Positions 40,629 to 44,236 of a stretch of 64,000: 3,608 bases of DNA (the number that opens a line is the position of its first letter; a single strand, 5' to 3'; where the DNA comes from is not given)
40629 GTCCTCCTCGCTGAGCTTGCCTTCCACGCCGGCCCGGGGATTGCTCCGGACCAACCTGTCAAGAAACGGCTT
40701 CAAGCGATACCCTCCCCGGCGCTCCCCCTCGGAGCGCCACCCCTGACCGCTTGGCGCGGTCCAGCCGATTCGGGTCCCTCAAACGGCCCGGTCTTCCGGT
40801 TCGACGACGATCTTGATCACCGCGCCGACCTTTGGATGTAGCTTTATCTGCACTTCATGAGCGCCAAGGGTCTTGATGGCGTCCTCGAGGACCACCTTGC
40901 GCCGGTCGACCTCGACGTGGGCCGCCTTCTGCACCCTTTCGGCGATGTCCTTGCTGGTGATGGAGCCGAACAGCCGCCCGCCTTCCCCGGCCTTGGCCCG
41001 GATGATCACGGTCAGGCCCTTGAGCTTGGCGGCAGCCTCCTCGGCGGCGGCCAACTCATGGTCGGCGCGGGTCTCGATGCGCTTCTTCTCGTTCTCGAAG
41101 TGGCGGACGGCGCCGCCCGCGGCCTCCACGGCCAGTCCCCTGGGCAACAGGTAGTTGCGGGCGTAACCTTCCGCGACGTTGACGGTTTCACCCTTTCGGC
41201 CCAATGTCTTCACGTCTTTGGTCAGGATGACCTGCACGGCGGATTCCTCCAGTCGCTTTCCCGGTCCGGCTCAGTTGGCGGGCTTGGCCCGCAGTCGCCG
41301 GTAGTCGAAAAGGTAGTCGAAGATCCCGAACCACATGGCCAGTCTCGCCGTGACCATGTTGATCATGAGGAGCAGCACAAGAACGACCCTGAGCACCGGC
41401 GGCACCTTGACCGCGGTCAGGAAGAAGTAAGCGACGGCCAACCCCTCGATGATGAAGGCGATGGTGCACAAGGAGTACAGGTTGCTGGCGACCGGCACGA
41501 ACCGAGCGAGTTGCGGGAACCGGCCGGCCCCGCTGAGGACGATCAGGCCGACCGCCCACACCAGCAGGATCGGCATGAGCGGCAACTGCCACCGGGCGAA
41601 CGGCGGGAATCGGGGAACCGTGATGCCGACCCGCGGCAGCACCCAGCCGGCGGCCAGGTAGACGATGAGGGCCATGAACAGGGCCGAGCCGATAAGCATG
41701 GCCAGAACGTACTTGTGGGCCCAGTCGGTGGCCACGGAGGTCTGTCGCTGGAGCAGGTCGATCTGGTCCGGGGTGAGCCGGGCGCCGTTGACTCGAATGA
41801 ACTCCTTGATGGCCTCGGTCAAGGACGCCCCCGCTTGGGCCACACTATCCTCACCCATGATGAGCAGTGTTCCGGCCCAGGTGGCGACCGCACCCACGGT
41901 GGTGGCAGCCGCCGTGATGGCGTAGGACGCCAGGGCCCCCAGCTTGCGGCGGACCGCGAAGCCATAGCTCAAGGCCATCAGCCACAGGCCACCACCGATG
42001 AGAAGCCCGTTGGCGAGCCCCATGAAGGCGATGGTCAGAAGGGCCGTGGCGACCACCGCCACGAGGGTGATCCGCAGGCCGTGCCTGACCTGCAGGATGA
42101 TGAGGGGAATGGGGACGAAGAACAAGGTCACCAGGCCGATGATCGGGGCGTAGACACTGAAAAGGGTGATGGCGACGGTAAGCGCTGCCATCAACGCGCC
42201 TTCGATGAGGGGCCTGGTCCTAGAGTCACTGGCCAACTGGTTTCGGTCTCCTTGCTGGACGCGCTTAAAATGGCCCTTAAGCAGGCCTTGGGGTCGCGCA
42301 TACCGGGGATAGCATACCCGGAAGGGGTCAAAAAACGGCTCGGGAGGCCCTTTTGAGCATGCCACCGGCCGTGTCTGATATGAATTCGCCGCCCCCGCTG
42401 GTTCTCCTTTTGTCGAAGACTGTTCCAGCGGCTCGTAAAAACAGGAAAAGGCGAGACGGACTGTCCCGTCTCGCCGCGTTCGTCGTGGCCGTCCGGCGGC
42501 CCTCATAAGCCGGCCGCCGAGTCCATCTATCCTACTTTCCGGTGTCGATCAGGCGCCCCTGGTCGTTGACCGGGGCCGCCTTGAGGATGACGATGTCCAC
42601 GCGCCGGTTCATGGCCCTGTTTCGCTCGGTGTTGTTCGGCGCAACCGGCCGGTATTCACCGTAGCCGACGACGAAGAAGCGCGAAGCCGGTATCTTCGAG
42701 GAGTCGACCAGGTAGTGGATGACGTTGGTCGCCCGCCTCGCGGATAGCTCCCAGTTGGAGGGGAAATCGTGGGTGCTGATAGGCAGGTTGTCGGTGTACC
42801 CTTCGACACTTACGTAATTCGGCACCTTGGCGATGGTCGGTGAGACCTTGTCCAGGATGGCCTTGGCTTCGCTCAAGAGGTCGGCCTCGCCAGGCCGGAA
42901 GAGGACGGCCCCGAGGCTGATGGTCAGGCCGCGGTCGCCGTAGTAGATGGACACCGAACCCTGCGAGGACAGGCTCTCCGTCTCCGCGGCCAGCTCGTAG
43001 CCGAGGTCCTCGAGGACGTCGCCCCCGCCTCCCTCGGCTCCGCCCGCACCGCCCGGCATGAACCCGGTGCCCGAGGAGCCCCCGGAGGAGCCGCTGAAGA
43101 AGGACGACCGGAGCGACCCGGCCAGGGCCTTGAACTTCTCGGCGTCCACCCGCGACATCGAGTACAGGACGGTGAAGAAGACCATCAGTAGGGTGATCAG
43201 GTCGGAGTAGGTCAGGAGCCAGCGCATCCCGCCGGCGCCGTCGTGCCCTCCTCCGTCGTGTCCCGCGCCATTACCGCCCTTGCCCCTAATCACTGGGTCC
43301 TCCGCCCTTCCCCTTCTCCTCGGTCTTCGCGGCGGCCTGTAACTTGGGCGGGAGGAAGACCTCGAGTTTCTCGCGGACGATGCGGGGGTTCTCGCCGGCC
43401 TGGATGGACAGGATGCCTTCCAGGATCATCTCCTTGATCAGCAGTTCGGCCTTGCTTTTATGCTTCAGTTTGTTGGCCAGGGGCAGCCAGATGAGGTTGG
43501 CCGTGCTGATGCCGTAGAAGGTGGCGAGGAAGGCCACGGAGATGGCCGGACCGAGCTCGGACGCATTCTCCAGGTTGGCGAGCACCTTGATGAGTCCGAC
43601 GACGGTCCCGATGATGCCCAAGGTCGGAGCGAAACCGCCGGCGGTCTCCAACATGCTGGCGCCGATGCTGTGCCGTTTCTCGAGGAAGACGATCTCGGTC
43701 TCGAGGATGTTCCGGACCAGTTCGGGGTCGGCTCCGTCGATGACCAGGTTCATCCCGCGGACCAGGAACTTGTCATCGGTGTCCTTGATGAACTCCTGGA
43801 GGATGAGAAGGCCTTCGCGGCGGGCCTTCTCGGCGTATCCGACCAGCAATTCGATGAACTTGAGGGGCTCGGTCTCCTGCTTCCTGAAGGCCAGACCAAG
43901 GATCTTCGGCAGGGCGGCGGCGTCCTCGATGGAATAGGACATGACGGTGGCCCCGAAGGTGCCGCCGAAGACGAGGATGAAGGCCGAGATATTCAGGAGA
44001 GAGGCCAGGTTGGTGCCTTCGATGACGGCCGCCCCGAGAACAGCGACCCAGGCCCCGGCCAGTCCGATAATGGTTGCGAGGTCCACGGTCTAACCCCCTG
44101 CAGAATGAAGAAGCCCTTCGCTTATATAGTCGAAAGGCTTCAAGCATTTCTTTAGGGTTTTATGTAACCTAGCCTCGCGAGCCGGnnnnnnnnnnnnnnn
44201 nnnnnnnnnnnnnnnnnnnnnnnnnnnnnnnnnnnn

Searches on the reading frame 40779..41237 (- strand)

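Call 60: search_protein_families(library=pfam, max_evalue=0.00001, proteins=[window:40779-41237:-])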
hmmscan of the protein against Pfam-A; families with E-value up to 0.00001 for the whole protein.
window:40779-41237:- (152 aa): 2 families
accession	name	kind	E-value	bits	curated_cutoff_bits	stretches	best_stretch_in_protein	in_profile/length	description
PF03948.19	Ribosomal_L9_C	-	1e-28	100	23.2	1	63-146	1-85/86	Ribosomal protein L9, C-terminal domain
PF01281.25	Ribosomal_L9_N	-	2.6e-22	78.5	20.7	1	1-46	1-46/47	Ribosomal protein L9, N-terminal domain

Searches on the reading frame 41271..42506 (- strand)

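Call 60: search_protein_families(library=pfam, max_evalue=0.00001, proteins=[window:41271-42506:-])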
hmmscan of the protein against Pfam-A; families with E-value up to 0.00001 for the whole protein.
window:41271-42506:- (411 aa): 1 family
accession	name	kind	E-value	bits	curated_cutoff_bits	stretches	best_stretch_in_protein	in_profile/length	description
PF09991.14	DUF2232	-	2e-40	139.2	27.8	1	108-397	1-289/290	Predicted membrane protein (DUF2232)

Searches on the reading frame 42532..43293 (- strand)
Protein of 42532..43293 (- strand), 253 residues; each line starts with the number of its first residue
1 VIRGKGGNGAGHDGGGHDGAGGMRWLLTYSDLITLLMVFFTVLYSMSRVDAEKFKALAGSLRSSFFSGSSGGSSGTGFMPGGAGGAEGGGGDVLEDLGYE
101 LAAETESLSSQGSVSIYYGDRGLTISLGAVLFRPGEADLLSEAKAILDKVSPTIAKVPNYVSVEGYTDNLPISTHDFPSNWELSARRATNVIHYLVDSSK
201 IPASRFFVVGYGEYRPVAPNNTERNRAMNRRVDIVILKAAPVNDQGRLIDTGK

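Call 60: search_protein_families(library=pfam, max_evalue=0.00001, proteins=[window:42532-43293:-])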
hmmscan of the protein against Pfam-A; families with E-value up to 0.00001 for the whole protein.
window:42532-43293:- (253 aa): 2 families
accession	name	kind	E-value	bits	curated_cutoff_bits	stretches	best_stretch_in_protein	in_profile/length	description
PF13677.11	MotB_plug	-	1e-19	70.3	24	1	17-65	10-58/58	Membrane MotB of proton-channel complex MotA/MotB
PF00691.25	OmpA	-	2e-19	70.2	27.2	1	131-230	1-98/98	OmpA family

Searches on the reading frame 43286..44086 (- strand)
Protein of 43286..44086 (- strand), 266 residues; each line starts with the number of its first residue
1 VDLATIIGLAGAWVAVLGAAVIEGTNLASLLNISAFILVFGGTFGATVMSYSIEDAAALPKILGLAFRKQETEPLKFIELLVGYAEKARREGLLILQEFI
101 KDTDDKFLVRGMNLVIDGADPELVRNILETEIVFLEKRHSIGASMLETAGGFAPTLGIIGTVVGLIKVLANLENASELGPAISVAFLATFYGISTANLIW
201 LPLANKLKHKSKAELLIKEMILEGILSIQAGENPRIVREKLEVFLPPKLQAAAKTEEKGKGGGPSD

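Call 60: search_protein_families(library=pfam, max_evalue=0.00001, proteins=[window:43286-44086:-])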
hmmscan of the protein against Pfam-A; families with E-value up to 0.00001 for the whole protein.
window:43286-44086:- (266 aa): 2 families
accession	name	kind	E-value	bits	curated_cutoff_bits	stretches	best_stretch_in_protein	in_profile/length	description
PF01618.21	MotA_ExbB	-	1.2e-33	116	22.9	1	102-219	4-126/127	MotA/TolQ/ExbB proton channel family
PF20560.3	MotA_N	-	3.6e-07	30.7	27.3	1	6-84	1-80/91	Motility protein A N-terminal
